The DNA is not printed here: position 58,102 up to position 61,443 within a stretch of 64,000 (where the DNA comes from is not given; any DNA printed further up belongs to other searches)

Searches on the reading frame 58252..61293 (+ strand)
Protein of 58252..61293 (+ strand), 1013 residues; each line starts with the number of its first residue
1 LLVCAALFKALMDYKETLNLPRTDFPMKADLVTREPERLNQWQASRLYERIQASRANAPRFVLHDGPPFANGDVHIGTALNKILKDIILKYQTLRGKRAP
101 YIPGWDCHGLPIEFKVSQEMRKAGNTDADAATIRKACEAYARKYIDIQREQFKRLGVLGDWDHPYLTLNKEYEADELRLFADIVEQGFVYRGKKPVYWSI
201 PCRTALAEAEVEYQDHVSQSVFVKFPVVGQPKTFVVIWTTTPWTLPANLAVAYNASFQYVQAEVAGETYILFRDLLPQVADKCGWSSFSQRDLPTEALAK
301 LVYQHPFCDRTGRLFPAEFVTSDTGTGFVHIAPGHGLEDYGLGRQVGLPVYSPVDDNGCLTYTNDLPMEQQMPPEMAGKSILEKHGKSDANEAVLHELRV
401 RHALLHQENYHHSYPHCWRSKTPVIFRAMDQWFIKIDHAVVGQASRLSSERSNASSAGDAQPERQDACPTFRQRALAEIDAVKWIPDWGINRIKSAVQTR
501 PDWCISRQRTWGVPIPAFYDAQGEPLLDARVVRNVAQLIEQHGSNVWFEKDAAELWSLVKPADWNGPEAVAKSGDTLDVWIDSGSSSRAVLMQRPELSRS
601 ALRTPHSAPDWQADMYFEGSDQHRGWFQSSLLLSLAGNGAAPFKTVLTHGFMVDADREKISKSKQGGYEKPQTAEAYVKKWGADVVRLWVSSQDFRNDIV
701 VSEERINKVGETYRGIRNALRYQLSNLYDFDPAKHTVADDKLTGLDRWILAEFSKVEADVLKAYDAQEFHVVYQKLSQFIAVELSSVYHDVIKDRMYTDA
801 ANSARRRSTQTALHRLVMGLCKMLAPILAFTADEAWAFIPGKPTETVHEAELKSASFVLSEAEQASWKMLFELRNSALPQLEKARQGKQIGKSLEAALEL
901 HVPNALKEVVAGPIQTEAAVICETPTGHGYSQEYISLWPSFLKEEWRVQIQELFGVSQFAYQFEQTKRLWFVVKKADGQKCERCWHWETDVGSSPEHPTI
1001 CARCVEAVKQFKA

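Call 5: search_protein_families(library=pfam, proteins=[window:58252-61293:+], max_evalue=0.01)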
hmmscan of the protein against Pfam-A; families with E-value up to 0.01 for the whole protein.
window:58252-61293:+ (1013 aa): 5 families
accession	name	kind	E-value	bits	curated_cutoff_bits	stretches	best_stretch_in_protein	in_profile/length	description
PF00133.28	tRNA-synt_1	-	1.3e-115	386.9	22.7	1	38-700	2-412/414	tRNA synthetases class I (I, L, M and V)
PF08264.19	Anticodon_1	-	2.1e-26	93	25.1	1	746-898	1-146/148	Anticodon-binding domain of tRNA ligase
PF09334.17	tRNA-synt_1g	-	7.9e-15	54.9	20.1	1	68-212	8-136/391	tRNA synthetases class I (M)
PF06827.20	zf-FPG_IleRS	-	1.2e-07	31.9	21.3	1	978-1006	1-29/30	Zinc finger found in FPG and IleRS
PF01406.26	tRNA-synt_1e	-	0.0044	16.9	27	0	643-709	237-299/301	tRNA synthetases class I (C) catalytic domain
